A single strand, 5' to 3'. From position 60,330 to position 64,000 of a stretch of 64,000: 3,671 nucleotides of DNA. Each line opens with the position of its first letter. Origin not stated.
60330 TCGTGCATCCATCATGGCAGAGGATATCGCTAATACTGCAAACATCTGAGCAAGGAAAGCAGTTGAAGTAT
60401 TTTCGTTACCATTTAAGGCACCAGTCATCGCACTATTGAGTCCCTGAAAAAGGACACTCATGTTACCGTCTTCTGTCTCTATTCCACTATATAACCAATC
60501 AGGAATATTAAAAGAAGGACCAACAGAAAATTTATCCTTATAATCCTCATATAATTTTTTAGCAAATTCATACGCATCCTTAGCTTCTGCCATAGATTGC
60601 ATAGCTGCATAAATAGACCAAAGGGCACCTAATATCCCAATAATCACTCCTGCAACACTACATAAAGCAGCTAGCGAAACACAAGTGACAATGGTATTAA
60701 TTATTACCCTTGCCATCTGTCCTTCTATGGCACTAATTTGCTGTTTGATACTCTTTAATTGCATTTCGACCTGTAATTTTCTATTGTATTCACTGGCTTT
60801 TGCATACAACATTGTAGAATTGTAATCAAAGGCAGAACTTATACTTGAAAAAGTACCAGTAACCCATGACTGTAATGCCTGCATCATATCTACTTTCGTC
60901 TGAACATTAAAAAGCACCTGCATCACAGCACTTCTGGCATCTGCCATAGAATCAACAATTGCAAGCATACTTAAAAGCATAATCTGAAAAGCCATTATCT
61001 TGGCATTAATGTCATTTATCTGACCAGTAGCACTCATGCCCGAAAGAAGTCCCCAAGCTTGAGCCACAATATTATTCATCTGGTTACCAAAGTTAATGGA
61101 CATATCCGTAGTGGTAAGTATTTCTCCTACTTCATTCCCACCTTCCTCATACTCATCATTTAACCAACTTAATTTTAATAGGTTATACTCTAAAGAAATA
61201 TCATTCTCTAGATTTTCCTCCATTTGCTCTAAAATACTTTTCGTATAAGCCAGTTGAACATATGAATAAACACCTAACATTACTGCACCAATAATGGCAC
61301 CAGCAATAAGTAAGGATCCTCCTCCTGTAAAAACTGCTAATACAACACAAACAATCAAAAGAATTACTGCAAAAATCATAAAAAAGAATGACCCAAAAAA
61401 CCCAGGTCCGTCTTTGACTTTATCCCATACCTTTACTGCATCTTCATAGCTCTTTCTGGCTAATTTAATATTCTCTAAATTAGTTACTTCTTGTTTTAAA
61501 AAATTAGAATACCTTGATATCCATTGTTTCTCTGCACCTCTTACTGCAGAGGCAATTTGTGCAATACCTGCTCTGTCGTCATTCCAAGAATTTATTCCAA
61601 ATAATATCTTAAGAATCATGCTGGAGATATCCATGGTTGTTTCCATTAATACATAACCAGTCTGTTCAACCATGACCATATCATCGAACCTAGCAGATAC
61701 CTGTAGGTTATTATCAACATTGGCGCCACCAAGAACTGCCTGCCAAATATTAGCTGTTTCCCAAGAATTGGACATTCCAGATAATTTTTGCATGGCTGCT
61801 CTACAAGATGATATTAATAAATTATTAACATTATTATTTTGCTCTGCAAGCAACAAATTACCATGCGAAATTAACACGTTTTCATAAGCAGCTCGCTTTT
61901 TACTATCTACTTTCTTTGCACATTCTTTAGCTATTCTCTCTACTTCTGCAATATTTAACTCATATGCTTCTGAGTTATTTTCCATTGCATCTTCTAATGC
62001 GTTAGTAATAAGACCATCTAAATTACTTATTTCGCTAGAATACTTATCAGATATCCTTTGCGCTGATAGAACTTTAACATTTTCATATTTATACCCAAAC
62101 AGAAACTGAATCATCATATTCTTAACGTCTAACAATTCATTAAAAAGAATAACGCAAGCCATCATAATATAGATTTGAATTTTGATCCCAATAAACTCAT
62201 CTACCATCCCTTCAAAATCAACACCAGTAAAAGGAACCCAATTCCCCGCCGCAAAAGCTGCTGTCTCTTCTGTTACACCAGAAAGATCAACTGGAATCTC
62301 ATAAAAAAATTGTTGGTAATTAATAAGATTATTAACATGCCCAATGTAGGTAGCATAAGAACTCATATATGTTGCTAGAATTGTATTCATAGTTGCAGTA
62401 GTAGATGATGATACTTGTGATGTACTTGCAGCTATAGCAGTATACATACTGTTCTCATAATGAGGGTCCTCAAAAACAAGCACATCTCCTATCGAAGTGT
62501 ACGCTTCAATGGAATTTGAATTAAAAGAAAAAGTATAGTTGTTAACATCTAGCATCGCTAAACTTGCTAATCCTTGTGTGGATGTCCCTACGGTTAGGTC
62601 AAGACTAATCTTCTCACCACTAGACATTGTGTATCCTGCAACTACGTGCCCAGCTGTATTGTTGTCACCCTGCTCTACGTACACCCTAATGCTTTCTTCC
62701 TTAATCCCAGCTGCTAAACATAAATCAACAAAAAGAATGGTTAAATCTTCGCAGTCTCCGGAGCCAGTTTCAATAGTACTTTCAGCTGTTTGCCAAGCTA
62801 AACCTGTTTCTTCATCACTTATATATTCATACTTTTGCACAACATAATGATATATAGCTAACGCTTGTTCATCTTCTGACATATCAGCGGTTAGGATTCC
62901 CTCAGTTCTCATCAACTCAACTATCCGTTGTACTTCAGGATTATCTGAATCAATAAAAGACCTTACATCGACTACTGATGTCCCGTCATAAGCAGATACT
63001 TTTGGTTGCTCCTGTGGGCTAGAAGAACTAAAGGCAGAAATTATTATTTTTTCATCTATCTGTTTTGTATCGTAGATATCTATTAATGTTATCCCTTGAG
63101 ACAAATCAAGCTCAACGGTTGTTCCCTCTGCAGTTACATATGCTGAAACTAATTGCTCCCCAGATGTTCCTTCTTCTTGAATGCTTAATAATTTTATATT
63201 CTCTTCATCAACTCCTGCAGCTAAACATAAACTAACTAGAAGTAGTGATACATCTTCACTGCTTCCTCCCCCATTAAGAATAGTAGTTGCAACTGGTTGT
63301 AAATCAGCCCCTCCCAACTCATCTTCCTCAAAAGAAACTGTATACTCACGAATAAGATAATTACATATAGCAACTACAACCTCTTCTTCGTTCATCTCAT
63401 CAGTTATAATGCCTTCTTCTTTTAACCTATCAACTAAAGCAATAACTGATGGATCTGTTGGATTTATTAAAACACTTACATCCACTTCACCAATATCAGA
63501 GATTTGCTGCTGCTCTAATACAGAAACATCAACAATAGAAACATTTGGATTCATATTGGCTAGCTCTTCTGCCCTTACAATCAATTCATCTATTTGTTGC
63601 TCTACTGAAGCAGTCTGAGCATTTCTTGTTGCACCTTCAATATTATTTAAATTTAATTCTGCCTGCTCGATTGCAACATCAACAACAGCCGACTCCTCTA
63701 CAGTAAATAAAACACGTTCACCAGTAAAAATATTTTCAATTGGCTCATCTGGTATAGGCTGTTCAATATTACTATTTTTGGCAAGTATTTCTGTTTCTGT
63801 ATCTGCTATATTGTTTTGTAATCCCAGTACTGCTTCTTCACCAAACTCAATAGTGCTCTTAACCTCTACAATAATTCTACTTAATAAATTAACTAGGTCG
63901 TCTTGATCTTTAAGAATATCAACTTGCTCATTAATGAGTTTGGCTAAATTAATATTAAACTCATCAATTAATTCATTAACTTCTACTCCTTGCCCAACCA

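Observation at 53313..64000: Giant (>3,560 aa) membrane-associated protein with an active plus a degenerate transglutaminase-like domain, heading a three-gene operon of unknowns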

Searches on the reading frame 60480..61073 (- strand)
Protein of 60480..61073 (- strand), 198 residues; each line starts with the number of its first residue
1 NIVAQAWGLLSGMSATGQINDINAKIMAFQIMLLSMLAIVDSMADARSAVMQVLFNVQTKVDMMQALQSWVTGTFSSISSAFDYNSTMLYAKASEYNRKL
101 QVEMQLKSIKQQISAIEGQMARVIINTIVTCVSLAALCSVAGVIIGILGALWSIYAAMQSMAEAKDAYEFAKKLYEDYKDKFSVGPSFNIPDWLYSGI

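Call 79: predict_structure(alignment_id=A4)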
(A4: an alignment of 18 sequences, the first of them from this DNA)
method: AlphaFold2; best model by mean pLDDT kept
length: 198 residues; sequences in the alignment: 18
mean_pLDDT: 48.6   pTM: 0.28
mean pLDDT of the five models: 48.6, 46.2, 45.7, 42.6, 40.7
residues with pLDDT >= 90: 0; 70-90: 0; 50-70: 87; < 50: 111
segments of 3 or more residues with pLDDT < 50: 1-52, 54-60, 62-64, 66-68, 73-75, 77-79, 182-192, 194-198
pLDDT, mean of each block of 10 residues (from residue 1): 36 39 44 40 41 43 48 46 48 54 55 52 57 61 63 51 52 54 45 43
secondary structure, 60 per line:
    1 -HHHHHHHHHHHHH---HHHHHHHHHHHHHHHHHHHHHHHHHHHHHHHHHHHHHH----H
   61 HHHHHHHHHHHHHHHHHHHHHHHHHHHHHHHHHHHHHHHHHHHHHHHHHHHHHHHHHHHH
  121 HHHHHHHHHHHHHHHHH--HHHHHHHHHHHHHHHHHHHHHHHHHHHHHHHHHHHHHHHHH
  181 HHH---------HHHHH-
elements in order: H2-14 H18-55 H60-137 H140-183 H193-197

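Call 82: fold_search(model_id=the predicted structure, library=pdb)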
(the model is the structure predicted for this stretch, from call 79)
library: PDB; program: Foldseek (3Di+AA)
matches with E <= 10: 212; with E <= 0.001: 0
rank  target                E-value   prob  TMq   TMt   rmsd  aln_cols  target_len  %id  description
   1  9fqr_E7               1.6e+00  0.87  0.36  0.67   2.6        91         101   19  96-nm repeat of axonemal doublet microtubules from bovine sperm (released 2025-03-26)
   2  2rdc_A                1.6e+00  0.69  0.34  0.49  16.6       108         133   13  CRYSTAL STRUCTURE OF A PUTATIVE LIPID BINDING PROTEIN (GSU0061) FROM GEOBACTER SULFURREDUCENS PCA AT 1.80 A RESOLUTION (released 2007-10-09)
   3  6wa9_O                1.6e+00  0.30  0.23  0.49   5.1        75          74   11  Structure of the Chlamydia pneumoniae CdsV and CdsO protein complex (released 2020-09-30)
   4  4kqt                  1.8e+00  0.57  0.31  0.36   4.2        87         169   14  Crystal structure of a putative outer membrane chaperone (OmpH-like) (CC_1914) from Caulobacter crescentus CB15 at 2.83  (released 2013-06-12)
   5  4afl_C                1.9e+00  0.33  0.29  0.49   5.1        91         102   15  The crystal structure of the ING4 dimerization domain reveals the functional organization of the ING family of chromat (released 2012-02-22)
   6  8pjn_i                2.3e+00  0.47  0.33  0.18   4.3        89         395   13  Catalytic module of human CTLH E3 ligase bound to multiphosphorylated UBE2H~ubiquitin (released 2024-01-03)
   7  6wa9_L                2.3e+00  0.18  0.22  0.39   5.1        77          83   12  Structure of the Chlamydia pneumoniae CdsV and CdsO protein complex (released 2020-09-30)
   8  5l3c_A                2.3e+00  0.15  0.28  0.10  13.7       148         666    9  Human LSD1/CoREST: LSD1 E379K mutation (released 2016-05-04)
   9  3g67_B                2.3e+00  0.14  0.28  0.27  25.4       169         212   14  Crystal Structure of a Soluble Chemoreceptor from Thermotoga maritima (released 2009-07-28)
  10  8p6j_BBB              2.8e+00  0.51  0.30  0.54   9.6        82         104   11  Structure of the hypervariable region of Streptococcus pyogenes M3 protein in complex with a collagen peptide (released 2023-06-21)
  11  5szh_A                2.8e+00  0.38  0.33  0.44   7.4       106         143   12  Structure of human Rab1b in complex with the bMERB domain of Mical-cL (released 2016-08-24)
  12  2lw1_MODEL_1_A        2.8e+00  0.23  0.24  0.47   4.9        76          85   16  The C-terminal domain of the Uup protein is a DNA-binding coiled coil motif (released 2012-09-19)
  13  4afl_E                2.8e+00  0.21  0.28  0.47   5.4        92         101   15  The crystal structure of the ING4 dimerization domain reveals the functional organization of the ING family of chromat (released 2012-02-22)
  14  9fqr_E5               2.8e+00  0.20  0.34  0.41   7.1       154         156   12  96-nm repeat of axonemal doublet microtubules from bovine sperm (released 2025-03-26)
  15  6tuy_A                3.0e+00  0.60  0.36  0.12   3.1        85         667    5  Human LSD1/CoREST bound to the quinazoline inhibitor MC4106 (released 2021-07-21)
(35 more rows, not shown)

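Call 85: search_protein_families(library=pfam, alignment_id=A4, max_evalue=1)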
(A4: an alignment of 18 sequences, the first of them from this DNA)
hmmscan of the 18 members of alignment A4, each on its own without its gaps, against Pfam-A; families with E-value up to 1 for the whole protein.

A. member 1, seq(198 aa): 7 families
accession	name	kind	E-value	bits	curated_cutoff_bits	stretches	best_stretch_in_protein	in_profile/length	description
PF15105.11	TMEM61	-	0.00085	19.6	30.1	1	133-175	56-97/189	TMEM61 protein family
PF01618.21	MotA_ExbB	-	0.0021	18.2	22.9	1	116-168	31-84/127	MotA/TolQ/ExbB proton channel family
PF07072.16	ZapD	-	0.01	16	27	1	27-115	24-110/210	Cell division protein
PF04854.19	DUF624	-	0.1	13.2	24.2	1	141-183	15-57/77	Protein of unknown function, DUF624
PF05778.17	Apo-CIII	-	0.11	12.6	34.1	1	40-88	12-56/69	Apolipoprotein CIII (Apo-CIII)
PF04264.18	YceI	-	0.2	12.5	23.7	1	57-120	10-65/150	YceI-like domain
PF14015.11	DUF4231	-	0.24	12.3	24.7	1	123-176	20-79/103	Protein of unknown function (DUF4231)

B. families by the number of members that match (of 18 scanned): 66 families (the first 25 are shown)
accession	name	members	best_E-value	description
PF14015.11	DUF4231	4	0.056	Protein of unknown function (DUF4231)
PF20990.2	DUF2207_C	3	0.012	Predicted membrane protein (DUF2207) C-terminal domain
PF04888.17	SseC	2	3.5e-05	Secretion system effector C (SseC) like family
PF07332.16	Phage_holin_3_6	2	5.1e-05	Putative Actinobacterial Holin-X, holin superfamily III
PF01618.21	MotA_ExbB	2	0.00019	MotA/TolQ/ExbB proton channel family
PF17453.7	Sigma_M_inh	2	0.00077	Sigma-M inhibitor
PF15105.11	TMEM61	2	0.00085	TMEM61 protein family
PF05055.17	DUF677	2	0.015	Protein of unknown function (DUF677)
PF04977.20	DivIC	2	0.022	Septum formation initiator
PF04906.18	Tweety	1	0.0012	Tweety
PF06109.18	HlyE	1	0.0024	Haemolysin E (HlyE)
PF19753.4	DUF6240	1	0.0025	Family of unknown function (DUF6240)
PF16085.10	Phage_holin_3_5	1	0.0029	Bacteriophage holin Hol, superfamily III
PF09719.15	C_GCAxxG_C_C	1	0.0052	Putative redox-active protein (C_GCAxxG_C_C)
PF09716.15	ETRAMP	1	0.0053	Malarial early transcribed membrane protein (ETRAMP)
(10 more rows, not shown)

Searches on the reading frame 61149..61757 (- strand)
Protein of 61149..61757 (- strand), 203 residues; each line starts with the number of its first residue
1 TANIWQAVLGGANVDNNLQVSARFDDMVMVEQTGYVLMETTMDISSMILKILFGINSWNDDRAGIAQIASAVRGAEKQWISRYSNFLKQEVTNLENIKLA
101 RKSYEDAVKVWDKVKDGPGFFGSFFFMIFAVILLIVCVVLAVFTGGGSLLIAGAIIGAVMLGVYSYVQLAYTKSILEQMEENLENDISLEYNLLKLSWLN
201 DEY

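Call 88: search_protein_families(library=pfam, proteins=[window:61149-61757:-], max_evalue=0.01)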
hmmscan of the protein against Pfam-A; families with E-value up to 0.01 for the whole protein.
seq(203 aa): 3 families
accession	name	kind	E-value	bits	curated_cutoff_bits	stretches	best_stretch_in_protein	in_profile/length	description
PF04888.17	SseC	-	0.0049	16.9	30.2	1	128-178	62-117/312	Secretion system effector C (SseC) like family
PF07332.16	Phage_holin_3_6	-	0.0076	16.7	28.4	0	119-186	39-111/116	Putative Actinobacterial Holin-X, holin superfamily III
PF06181.16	Urate_ox_N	-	0.0096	15.8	26.9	0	124-188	148-212/295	Urate oxidase N-terminal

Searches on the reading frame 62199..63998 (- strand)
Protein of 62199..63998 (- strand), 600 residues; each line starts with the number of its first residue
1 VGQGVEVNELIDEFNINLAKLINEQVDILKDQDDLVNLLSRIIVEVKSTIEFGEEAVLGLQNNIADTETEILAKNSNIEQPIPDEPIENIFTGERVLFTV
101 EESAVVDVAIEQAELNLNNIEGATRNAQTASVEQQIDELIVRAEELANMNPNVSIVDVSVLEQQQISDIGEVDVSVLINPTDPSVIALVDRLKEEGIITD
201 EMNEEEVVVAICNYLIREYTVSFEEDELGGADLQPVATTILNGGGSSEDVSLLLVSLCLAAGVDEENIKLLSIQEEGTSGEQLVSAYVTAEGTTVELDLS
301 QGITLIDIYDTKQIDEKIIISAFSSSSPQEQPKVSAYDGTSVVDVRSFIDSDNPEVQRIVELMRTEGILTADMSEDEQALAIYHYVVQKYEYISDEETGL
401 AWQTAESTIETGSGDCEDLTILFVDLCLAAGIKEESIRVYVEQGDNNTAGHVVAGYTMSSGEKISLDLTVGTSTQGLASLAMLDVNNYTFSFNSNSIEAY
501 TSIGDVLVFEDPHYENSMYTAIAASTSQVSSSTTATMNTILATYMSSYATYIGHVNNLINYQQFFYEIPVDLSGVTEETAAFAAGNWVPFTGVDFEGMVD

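Call 11: find_homologous_proteins(query=window:62199-63998:-, max_evalue=0.001)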
Query window:62199-63998:-: 8000 candidates shared short words with the query, none scored E <= 0.001.

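Call 28: search_solved_structures(query=window:62319-63998:-, max_evalue=1, show_alignments=2)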
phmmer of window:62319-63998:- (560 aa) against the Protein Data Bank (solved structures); distinct sequences matched with E-value up to 1: 3.
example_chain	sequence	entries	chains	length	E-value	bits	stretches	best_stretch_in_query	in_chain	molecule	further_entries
4fgo_A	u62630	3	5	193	0.0063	18.6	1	389-495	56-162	Periplasmic protein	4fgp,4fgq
5yei_C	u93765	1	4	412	0.061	15.4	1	38-146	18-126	Aspartokinase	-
4u65_E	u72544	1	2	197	0.22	13.5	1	374-469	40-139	Putative cystine protease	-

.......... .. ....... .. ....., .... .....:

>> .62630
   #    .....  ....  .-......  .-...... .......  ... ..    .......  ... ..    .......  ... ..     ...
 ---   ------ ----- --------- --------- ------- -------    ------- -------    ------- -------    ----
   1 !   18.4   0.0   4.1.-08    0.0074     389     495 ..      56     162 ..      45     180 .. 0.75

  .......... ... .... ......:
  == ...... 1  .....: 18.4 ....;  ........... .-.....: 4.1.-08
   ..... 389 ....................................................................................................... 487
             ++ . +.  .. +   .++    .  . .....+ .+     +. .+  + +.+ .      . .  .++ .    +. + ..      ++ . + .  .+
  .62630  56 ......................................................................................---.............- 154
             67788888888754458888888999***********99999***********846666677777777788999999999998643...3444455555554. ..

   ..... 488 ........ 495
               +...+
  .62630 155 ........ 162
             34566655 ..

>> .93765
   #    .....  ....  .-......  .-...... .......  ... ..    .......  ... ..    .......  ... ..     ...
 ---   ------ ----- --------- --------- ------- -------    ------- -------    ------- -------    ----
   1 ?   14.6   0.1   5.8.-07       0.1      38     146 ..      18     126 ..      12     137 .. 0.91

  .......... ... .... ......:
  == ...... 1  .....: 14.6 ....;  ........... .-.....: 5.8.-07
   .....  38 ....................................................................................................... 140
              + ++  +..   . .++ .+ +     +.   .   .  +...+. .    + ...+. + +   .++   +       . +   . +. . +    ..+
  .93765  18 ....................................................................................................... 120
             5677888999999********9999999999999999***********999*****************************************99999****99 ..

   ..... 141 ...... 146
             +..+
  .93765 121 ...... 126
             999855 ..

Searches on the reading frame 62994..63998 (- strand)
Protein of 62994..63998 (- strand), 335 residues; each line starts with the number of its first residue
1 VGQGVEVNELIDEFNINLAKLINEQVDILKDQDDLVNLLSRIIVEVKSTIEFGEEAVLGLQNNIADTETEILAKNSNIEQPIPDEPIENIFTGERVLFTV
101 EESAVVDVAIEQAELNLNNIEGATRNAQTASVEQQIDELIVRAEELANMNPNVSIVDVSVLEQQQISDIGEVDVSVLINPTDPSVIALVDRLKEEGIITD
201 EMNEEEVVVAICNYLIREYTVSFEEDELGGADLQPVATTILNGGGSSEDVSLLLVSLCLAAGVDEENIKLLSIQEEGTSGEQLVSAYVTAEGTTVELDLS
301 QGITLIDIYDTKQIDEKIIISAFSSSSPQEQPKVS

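Call 94: find_related_loci(query=window:62994-63998:-, collection=metagenome_contigs, flank=10000)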
Query window:62994-63998:- (335 aa) in metagenome_contigs; peptide patterns used: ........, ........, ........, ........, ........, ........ (x = any residue, [..] = any of these).
231 stretches matched a pattern; 1 encode a relative of the query (tblastn E <= 1e-3); 1 distinct loci.
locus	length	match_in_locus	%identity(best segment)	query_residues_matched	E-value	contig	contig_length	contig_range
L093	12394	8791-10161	51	1-328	1e-97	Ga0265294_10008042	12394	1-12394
